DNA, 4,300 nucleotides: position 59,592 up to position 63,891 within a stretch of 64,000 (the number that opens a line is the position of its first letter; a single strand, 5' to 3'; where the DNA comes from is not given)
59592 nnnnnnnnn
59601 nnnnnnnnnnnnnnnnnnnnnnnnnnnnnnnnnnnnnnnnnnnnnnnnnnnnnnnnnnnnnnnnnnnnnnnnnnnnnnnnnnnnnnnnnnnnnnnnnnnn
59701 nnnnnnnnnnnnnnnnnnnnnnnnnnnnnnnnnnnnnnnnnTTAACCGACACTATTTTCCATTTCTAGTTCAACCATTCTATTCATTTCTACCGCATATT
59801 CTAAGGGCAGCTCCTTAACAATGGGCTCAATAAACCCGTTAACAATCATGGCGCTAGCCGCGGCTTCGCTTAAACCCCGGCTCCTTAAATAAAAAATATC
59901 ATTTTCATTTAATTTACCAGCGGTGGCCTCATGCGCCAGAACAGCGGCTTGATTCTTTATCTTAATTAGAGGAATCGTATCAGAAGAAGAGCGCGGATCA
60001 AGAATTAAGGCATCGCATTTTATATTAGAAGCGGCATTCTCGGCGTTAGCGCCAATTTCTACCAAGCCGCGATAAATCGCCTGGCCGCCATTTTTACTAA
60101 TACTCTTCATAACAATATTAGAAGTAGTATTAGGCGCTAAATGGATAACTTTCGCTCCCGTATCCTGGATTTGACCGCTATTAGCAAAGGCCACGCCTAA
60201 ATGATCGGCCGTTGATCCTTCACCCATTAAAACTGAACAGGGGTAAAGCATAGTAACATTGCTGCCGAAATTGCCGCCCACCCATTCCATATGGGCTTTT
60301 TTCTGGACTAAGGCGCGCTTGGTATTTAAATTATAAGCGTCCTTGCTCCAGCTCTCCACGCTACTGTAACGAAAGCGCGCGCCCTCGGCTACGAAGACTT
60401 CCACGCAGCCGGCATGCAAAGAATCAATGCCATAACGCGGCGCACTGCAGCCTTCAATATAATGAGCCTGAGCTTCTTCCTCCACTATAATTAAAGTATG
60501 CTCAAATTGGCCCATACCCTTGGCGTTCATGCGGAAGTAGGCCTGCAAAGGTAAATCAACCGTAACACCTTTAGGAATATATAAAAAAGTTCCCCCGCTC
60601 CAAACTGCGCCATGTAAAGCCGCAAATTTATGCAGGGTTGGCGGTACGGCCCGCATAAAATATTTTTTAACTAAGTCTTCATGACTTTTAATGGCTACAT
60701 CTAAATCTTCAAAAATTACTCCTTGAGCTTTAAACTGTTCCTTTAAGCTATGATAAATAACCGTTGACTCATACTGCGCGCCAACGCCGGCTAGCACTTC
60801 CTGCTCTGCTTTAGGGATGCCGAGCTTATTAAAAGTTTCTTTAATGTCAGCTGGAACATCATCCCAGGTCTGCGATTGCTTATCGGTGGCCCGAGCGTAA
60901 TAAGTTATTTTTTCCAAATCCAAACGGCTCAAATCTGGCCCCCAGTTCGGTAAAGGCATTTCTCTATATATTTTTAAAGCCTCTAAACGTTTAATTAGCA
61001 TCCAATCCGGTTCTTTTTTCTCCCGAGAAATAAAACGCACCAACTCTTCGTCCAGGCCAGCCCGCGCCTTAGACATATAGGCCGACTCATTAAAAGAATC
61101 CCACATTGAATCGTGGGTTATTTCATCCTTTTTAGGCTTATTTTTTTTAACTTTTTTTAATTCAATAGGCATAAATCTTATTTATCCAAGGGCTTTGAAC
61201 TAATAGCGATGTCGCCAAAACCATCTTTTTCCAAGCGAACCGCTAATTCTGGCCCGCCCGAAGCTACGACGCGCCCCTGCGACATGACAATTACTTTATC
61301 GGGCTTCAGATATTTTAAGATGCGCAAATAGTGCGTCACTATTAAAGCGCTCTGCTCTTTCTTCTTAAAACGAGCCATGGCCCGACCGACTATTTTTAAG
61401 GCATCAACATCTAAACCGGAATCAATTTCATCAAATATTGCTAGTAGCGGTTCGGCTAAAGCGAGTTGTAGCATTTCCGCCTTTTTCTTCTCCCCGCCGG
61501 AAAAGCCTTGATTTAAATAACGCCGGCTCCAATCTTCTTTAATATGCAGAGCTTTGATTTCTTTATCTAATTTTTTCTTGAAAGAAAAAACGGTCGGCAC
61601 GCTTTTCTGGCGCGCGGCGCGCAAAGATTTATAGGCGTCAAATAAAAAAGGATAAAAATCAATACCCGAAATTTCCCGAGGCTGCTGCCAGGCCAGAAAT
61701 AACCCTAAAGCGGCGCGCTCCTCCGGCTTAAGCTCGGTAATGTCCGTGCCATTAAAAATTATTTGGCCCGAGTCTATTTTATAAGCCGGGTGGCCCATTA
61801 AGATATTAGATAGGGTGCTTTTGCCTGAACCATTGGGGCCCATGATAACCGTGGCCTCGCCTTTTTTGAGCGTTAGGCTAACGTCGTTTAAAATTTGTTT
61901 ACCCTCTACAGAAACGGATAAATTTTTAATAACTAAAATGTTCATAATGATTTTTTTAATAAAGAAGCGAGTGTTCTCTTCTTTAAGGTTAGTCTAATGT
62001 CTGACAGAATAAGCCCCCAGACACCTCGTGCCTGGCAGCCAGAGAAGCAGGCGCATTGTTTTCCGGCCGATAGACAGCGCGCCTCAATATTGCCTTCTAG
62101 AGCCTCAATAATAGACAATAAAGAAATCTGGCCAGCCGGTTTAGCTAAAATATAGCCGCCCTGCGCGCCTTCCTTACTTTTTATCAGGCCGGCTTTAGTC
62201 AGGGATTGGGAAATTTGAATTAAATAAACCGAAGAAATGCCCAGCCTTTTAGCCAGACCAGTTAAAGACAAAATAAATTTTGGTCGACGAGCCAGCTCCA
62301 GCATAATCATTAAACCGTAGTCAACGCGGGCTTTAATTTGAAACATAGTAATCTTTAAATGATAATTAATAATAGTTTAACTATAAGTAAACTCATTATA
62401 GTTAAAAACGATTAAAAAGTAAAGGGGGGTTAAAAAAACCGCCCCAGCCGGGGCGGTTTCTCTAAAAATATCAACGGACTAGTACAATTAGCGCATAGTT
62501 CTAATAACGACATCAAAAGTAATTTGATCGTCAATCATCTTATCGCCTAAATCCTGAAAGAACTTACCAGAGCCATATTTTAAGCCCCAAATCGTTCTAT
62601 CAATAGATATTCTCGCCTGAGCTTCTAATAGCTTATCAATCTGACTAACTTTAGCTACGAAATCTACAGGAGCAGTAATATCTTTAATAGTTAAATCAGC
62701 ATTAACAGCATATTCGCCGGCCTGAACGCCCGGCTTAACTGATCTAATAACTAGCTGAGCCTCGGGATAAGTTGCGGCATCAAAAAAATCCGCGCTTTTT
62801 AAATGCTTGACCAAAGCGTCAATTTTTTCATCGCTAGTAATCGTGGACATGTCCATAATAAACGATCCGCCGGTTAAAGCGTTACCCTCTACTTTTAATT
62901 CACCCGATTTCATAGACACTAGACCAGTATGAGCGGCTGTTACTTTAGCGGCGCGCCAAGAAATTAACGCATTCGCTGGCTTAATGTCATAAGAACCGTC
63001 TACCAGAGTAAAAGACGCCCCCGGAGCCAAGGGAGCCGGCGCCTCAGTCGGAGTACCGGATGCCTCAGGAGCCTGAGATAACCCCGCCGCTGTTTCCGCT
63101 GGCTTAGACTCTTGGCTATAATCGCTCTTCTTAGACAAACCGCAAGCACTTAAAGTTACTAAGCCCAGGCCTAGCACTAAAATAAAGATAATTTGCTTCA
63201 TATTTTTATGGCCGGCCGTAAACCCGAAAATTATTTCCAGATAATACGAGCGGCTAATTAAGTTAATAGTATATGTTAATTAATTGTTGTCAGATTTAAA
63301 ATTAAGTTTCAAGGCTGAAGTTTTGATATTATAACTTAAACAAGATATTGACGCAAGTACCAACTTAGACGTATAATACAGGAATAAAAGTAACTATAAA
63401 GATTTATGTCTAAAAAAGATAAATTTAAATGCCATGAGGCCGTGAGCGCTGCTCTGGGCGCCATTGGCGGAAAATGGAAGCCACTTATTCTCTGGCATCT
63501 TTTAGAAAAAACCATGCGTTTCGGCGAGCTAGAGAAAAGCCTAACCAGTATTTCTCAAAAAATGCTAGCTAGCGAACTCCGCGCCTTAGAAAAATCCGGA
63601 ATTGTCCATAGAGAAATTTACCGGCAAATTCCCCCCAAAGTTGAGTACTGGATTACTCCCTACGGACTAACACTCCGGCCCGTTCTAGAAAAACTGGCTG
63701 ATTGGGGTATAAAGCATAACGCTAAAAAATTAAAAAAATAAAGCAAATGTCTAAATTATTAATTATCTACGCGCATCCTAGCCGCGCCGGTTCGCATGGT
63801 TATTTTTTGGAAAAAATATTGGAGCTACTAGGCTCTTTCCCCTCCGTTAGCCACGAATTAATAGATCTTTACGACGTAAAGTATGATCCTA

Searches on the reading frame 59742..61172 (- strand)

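Call 92: search_protein_families(library=pfam, proteins=[window:59742-61172:-], max_evalue=0.00001)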
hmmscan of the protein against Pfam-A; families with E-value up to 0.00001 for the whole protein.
window:59742-61172:- (476 aa): 2 families
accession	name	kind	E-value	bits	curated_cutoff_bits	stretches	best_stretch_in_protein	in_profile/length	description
PF01458.23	SUFBD_core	-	7.3e-81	271.5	27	1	213-447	1-232/232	SUF system FeS cluster assembly, SufBD core domain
PF19295.5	SufBD_N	-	2.2e-08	34.4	23.5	1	143-210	104-171/172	SufBD protein N-terminal region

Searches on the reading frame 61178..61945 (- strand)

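Call 15: search_protein_families(library=pfam, proteins=[window:61178-61945:-], max_evalue=0.001)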
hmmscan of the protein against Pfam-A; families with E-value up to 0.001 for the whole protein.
window:61178-61945:- (255 aa): 6 families
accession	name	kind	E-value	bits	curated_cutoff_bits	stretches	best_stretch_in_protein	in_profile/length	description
PF00005.33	ABC_tran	-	4.4e-20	73.1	25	1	19-173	1-134/137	ABC transporter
PF02463.25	SMC_N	-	6.6e-08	32.7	40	1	29-211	24-203/220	RecF/RecN/SMC N terminal domain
PF13304.12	AAA_21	-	9.2e-07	29.6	27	0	32-49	2-19/304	AAA domain, putative AbiEii toxin, Type IV TA system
PF13555.12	AAA_29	-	0.00012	22.1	27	1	22-45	15-38/61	P-loop containing region of AAA domain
PF03193.22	RsgA_GTPase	-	0.00022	21.6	30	1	9-56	87-133/174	RsgA GTPase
PF13476.12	AAA_23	-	0.00096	20.3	27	0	17-45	8-35/201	AAA domain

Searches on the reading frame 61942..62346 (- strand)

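Call 92: search_protein_families(library=pfam, proteins=[window:61942-62346:-], max_evalue=0.00001)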
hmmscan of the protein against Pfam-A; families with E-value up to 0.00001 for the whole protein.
window:61942-62346:- (134 aa): 1 family
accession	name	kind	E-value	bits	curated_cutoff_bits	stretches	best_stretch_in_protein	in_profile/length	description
PF02082.26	Rrf2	-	6.5e-31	107.7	30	1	5-131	2-131/132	Iron-dependent Transcriptional regulator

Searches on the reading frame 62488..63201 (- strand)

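Call 92: search_protein_families(library=pfam, proteins=[window:62488-63201:-], max_evalue=0.00001)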
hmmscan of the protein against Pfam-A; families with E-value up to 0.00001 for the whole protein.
window:62488-63201:- (237 aa): 1 family
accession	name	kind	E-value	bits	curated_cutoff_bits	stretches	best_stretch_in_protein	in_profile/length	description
PF04264.18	YceI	-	3e-24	86.5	23.7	1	71-233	1-148/150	YceI-like domain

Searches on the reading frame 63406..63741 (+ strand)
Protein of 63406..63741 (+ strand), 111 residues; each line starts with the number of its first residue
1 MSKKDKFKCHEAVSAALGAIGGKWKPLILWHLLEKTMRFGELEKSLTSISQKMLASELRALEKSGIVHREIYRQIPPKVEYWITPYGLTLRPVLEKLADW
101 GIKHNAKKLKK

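Call 92: search_protein_families(library=pfam, proteins=[window:63406-63741:+], max_evalue=0.00001)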
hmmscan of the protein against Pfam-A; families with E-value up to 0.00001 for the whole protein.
window:63406-63741:+ (111 aa): 1 family
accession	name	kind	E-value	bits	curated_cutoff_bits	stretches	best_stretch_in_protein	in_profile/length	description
PF01638.23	HxlR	-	1.3e-31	108.7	20.8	1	20-105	2-87/91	HxlR-like helix-turn-helix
